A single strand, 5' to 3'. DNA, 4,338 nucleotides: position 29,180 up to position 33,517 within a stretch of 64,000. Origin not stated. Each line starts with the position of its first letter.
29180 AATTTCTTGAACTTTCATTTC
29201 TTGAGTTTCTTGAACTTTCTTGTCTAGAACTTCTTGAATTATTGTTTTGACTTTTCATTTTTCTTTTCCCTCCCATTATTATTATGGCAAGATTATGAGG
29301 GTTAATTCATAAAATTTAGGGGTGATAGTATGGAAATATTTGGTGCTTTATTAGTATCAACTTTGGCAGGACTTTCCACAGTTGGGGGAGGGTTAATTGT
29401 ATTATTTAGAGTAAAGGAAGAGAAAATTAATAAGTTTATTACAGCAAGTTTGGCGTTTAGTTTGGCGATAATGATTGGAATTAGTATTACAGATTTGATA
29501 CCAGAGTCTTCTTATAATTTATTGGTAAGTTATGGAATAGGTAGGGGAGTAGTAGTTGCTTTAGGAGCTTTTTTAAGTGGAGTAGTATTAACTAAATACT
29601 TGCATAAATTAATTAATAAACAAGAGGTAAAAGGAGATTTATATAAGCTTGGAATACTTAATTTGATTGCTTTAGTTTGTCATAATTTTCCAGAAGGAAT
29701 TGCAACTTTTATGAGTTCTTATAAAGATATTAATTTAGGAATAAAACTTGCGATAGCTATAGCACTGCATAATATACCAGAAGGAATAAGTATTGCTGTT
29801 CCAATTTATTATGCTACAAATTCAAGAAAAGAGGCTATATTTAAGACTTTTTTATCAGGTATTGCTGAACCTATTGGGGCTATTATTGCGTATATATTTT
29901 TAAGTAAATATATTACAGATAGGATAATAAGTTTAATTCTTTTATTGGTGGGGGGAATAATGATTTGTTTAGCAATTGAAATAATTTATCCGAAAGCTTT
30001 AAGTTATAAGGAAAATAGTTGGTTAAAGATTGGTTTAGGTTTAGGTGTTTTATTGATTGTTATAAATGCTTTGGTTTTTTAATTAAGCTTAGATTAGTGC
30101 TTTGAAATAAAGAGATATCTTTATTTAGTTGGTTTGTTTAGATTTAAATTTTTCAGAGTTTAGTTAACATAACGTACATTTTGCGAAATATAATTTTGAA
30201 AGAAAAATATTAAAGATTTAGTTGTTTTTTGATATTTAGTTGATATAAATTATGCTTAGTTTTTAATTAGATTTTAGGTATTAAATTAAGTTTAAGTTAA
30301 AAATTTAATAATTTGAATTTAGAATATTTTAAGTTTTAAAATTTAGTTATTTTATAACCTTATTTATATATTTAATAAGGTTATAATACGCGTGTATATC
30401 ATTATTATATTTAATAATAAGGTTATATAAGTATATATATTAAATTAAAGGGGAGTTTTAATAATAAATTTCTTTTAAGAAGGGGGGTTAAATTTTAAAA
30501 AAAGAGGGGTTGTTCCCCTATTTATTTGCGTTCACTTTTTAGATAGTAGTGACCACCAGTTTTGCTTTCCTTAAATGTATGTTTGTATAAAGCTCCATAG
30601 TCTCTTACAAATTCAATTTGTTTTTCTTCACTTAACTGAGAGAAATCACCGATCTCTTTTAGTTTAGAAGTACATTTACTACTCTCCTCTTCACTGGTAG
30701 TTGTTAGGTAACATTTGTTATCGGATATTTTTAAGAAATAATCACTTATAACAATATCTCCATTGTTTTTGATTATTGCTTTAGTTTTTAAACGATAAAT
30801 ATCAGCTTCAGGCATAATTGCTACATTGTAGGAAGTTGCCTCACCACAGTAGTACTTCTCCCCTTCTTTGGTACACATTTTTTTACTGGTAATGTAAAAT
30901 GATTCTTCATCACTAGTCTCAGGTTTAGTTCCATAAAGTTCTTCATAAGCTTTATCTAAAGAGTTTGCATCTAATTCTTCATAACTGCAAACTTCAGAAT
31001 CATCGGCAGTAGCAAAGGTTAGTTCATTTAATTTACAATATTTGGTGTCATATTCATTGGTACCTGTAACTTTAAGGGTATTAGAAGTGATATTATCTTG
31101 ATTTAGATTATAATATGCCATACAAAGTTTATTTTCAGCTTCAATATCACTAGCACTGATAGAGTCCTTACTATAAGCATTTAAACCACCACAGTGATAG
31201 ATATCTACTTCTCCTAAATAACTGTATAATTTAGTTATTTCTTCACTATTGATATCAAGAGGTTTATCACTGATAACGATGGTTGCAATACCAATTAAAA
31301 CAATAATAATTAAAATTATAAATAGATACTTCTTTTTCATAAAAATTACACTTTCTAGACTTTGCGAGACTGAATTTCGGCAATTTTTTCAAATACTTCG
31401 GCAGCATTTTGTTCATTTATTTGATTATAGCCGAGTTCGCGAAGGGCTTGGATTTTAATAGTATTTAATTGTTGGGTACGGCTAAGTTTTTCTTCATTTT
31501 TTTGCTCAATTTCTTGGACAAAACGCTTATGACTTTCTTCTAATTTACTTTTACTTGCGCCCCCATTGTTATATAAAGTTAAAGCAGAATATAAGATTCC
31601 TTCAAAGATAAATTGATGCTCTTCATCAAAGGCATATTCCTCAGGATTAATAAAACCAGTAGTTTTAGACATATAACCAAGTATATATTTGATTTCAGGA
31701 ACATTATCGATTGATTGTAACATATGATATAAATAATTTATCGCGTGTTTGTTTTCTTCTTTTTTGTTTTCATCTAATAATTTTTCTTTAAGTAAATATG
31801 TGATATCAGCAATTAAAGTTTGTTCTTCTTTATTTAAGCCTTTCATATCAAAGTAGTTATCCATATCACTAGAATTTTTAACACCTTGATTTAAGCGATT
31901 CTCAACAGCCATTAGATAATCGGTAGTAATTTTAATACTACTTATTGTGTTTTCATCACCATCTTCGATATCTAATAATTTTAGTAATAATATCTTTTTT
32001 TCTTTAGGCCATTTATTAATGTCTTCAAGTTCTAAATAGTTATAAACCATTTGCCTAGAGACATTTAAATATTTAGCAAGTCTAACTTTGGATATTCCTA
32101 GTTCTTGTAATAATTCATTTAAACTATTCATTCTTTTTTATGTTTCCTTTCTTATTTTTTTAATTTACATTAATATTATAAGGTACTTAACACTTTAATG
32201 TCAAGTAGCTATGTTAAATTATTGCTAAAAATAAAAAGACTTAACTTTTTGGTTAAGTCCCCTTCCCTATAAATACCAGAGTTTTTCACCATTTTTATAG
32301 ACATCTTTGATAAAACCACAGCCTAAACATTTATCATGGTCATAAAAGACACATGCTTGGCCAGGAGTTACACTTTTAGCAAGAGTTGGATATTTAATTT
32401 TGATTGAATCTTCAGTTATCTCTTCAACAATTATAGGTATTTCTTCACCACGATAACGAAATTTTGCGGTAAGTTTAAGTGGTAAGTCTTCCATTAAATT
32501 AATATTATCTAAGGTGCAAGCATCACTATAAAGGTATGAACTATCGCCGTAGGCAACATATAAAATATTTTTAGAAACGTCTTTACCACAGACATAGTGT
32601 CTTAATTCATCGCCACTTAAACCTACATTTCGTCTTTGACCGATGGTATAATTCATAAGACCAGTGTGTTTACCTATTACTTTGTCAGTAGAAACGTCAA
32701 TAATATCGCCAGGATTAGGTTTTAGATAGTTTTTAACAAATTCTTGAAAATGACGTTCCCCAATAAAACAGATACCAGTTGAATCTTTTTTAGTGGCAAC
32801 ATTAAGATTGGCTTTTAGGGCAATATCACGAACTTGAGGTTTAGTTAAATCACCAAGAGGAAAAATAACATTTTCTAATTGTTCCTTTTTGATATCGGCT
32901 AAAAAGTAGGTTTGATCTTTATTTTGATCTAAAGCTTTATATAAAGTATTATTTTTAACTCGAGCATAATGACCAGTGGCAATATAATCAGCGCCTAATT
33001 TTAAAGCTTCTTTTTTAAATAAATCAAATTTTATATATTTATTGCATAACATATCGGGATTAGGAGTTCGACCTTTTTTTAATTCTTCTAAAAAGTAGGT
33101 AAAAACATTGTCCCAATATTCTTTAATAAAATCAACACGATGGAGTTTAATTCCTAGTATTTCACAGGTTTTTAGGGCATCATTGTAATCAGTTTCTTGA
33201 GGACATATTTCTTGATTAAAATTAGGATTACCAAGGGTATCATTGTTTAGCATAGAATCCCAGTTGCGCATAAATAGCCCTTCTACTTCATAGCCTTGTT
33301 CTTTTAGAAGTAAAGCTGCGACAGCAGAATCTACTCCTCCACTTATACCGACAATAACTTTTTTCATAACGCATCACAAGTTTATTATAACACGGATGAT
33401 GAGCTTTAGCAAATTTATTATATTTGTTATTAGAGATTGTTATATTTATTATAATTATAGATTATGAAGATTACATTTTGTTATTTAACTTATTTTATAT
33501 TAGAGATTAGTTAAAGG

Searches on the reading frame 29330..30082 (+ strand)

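Call 22: search_protein_families(library=pfam, proteins=[window:29330-30082:+], max_evalue=0.001)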
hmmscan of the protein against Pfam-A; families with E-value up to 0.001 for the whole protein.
window:29330-30082:+ (250 aa): 1 family
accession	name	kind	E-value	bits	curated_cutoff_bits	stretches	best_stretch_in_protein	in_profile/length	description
PF02535.28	Zip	-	2.4e-22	80.1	35.1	1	106-240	176-312/323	ZIP Zinc transporter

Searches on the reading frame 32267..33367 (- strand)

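Call 19: search_protein_families(library=pfam, proteins=[window:32267-33367:-], max_evalue=0.001)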
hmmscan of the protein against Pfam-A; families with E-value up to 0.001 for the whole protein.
window:32267-33367:- (366 aa): 7 families
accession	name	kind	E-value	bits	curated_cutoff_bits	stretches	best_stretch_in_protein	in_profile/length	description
PF03054.22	tRNA_Me_trans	-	1.6e-78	263.4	20.6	1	2-203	1-201/202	tRNA methyl transferase HUP domain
PF20259.3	tRNA_Me_trans_M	-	7.1e-22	77.2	27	1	208-272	1-65/66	tRNA methyl transferase PRC-barrel domain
PF20258.4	tRNA_Me_trans_C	-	6.3e-15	55.7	20.6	1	283-353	3-77/77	Aminomethyltransferase beta-barrel domain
PF02540.23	NAD_synthase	-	1.5e-06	28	21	1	2-85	19-85/242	NAD synthase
PF01171.26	ATP_bind_3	-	5.1e-05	23.5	27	0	112-189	83-162/182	PP-loop family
PF06508.19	QueC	-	0.00024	21.1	22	0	3-31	1-29/210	Queuosine biosynthesis protein QueC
PF24264.1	DUF7465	-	0.00089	19.5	27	0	238-259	1-21/54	Family of unknown function (DUF7465)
